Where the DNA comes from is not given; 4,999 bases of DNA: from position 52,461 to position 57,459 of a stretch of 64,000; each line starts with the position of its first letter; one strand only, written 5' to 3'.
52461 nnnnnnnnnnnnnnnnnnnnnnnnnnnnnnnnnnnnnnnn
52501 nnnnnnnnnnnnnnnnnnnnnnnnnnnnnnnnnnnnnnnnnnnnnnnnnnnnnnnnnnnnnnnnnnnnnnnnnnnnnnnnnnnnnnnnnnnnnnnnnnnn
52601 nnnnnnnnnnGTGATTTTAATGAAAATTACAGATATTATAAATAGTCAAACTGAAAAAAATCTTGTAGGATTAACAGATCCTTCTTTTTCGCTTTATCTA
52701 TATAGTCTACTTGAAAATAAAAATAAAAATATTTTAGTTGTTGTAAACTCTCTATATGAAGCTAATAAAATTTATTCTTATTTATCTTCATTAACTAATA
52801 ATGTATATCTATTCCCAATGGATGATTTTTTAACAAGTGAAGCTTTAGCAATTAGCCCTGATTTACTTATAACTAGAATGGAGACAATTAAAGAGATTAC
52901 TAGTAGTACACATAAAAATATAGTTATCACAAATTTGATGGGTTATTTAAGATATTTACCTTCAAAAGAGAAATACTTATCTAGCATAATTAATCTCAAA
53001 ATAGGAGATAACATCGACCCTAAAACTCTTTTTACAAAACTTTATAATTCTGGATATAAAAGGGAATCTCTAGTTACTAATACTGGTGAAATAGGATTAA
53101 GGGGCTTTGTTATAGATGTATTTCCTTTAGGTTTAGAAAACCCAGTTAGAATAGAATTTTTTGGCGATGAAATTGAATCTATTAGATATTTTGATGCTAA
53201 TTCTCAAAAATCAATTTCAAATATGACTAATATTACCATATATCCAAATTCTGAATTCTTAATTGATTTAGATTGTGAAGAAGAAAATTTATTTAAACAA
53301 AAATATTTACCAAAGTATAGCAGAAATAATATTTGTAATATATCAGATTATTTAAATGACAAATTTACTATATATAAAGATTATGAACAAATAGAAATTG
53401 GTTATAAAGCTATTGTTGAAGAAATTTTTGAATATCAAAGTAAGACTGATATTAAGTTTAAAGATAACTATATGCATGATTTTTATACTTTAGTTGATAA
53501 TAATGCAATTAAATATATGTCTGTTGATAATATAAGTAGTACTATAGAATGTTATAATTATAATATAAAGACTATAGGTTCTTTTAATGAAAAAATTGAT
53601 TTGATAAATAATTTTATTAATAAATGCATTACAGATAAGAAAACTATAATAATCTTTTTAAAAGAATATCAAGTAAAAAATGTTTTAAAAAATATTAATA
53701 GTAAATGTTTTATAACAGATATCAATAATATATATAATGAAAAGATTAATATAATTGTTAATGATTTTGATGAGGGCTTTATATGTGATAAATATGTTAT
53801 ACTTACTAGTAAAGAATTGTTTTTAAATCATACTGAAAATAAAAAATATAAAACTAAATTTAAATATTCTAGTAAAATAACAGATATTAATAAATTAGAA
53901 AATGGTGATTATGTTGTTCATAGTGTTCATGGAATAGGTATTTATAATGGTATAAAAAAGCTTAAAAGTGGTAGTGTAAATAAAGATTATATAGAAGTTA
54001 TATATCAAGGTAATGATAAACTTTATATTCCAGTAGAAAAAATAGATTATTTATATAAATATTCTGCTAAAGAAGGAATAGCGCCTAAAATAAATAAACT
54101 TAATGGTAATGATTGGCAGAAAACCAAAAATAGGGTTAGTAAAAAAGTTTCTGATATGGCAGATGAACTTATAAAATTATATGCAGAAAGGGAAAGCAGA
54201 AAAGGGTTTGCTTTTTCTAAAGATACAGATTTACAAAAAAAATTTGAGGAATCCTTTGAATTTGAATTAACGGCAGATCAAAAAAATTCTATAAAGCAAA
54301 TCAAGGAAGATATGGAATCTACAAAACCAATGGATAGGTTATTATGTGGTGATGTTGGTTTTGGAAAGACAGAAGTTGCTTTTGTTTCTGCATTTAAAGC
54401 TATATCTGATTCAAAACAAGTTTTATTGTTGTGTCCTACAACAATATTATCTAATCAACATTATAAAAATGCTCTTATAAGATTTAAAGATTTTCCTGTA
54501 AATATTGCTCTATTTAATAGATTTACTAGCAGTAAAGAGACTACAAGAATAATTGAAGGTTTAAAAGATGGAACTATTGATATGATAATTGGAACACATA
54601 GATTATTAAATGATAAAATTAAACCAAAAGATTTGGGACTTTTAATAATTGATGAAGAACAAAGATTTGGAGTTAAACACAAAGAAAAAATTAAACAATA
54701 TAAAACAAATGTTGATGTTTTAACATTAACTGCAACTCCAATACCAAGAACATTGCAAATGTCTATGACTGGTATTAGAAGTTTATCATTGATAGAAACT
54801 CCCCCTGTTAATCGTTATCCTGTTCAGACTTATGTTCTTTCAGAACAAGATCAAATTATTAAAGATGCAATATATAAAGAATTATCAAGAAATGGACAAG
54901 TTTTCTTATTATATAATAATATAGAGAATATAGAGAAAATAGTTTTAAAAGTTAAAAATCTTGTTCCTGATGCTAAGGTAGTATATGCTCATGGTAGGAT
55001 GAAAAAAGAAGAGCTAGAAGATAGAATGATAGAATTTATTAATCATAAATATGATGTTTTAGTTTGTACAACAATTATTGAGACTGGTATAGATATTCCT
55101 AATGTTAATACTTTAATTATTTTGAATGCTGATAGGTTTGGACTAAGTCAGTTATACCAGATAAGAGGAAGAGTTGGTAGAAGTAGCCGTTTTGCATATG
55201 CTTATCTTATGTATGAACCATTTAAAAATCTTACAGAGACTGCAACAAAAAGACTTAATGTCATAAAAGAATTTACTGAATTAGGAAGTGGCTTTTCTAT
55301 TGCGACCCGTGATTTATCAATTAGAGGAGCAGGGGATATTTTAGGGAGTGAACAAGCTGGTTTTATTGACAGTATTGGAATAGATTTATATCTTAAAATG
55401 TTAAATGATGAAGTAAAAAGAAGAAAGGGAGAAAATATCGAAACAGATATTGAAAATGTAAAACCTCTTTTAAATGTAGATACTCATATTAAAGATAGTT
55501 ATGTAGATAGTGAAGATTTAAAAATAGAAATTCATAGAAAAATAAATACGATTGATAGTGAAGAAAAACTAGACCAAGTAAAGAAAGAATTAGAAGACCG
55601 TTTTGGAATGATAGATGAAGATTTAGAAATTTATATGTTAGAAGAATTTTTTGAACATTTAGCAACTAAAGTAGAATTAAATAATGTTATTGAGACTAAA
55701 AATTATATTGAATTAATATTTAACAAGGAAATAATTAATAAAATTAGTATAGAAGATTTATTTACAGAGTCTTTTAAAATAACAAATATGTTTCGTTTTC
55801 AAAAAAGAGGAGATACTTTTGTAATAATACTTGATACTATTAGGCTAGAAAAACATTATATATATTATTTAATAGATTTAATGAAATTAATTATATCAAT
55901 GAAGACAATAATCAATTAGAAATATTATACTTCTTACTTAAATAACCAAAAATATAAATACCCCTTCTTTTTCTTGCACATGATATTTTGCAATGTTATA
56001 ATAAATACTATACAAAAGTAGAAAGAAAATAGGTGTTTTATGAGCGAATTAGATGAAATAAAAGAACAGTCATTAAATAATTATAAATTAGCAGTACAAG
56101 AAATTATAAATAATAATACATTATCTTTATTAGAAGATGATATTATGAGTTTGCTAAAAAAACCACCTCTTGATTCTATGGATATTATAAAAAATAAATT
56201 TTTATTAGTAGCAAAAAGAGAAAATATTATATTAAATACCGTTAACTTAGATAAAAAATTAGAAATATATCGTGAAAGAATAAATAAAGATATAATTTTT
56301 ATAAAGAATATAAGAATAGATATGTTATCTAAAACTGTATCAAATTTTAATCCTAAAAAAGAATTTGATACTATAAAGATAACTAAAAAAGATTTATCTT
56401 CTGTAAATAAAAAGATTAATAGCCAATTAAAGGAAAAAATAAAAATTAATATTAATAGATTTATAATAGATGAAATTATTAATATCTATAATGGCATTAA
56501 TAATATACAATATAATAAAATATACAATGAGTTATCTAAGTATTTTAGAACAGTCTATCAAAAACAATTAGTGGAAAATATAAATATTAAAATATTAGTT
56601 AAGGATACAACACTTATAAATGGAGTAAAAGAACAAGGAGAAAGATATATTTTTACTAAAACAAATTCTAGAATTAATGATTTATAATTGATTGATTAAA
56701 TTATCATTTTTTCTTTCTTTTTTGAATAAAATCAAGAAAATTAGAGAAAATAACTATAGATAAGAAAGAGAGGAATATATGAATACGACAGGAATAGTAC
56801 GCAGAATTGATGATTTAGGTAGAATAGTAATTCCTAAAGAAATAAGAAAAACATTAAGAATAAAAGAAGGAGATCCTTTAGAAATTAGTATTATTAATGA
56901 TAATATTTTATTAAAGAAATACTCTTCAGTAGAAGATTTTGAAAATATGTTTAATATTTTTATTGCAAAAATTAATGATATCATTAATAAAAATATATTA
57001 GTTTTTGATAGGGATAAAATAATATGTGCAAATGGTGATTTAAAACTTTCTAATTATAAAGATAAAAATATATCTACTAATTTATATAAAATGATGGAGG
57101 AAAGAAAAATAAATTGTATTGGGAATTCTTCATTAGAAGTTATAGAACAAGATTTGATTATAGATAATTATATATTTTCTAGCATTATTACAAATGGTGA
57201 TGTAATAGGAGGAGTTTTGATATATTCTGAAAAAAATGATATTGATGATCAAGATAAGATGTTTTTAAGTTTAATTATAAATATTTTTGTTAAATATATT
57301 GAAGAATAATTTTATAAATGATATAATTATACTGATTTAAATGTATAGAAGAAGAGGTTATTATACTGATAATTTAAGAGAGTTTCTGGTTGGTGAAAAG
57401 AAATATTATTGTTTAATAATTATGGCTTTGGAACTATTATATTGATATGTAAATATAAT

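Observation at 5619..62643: The two phase-variable paralogs form a large inverted repeat placed symmetrically around oriC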

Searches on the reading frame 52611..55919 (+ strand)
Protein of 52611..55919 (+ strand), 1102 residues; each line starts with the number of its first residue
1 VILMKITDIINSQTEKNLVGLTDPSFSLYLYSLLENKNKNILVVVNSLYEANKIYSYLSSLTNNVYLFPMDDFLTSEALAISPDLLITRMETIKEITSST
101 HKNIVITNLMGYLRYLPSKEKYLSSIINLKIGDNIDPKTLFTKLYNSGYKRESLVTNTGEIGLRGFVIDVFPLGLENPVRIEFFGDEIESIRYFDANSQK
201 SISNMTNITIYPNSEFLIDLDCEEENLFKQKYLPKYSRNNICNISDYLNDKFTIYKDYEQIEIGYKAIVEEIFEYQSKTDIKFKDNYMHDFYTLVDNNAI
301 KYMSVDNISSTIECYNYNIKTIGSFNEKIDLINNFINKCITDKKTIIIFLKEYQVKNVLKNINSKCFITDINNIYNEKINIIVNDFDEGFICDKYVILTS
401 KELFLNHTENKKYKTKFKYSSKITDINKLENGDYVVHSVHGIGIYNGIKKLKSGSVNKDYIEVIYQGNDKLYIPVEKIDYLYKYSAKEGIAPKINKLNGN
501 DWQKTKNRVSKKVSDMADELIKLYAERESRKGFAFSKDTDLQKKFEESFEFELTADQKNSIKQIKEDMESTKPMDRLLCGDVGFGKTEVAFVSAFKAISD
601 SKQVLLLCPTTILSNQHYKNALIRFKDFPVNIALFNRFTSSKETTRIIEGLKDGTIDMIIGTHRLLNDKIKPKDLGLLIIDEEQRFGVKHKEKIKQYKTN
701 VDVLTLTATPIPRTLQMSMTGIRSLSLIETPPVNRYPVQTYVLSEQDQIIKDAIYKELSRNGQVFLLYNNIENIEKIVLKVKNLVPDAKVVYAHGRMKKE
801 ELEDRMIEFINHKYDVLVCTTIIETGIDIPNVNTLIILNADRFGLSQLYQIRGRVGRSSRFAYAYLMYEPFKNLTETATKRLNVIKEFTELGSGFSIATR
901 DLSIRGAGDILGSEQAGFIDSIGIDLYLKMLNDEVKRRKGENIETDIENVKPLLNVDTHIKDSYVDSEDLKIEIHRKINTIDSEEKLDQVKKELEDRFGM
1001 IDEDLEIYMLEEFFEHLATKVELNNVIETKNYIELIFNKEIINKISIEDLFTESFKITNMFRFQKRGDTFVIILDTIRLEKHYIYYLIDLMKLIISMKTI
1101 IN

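Call 35: search_protein_families(library=pfam, proteins=[window:52611-55919:+], max_evalue=0.001)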
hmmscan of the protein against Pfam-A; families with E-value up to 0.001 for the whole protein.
window:52611-55919:+ (1102 aa): 6 families
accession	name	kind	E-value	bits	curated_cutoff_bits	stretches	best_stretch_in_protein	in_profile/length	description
PF17757.6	UvrB_inter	-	1.1e-26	93.3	22.9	1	127-216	1-91/91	UvrB interaction domain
PF00270.35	DEAD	-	2.2e-23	83.3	26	1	554-716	1-165/167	DEAD/DEAH box helicase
PF00271.37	Helicase_C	-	1.3e-22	80.6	23.5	1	752-858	8-109/110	Helicase conserved C-terminal domain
PF02559.22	CarD_TRCF_RID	-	1.4e-16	60.7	23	1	429-485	1-57/57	CarD-like/TRCF RID domain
PF03461.20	TRCF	-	7.5e-13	49.1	25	1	954-1040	1-87/95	TRCF domain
PF22590.2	Cas3-like_C_2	-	7.5e-07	29.8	27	1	761-859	2-105/106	CRISPR-associated nuclease/helicase Cas3, C-terminal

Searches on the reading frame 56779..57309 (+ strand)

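Call 54: search_protein_families(library=ncbifam, proteins=[window:56779-57309:+], max_evalue=0.1)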
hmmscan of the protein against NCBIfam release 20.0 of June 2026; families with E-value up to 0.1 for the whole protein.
window:56779-57309:+ (176 aa): 6 families
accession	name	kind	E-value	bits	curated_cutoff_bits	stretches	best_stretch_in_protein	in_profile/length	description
TIGR02851.1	spore_V_T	equivalog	1.7e-38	132.3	235.9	1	3-154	2-157/180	stage V sporulation protein T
TIGR01439.1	lp_hng_hel_AbrB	domain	2.6e-13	49.5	28.3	1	8-48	2-43/44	transcriptional regulator, AbrB family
NF040962.1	near_HgcAB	equivalog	5.2e-05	23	70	1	9-36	9-36/70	HgcAB-associated protein HgcC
NF050106.1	TA_MazE_antitoxin_Deino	equivalog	9.3e-05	22.6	65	1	14-47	1-34/65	type II toxin-antitoxin system MazE family antitoxin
TIGR02609.1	doc_partner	hypoth_equivalog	0.00011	22.4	55.9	1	16-50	12-46/74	putative addiction module antidote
NF006352.0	PRK08577.1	equivalog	0.029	14.4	140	1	6-35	6-34/136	hypothetical protein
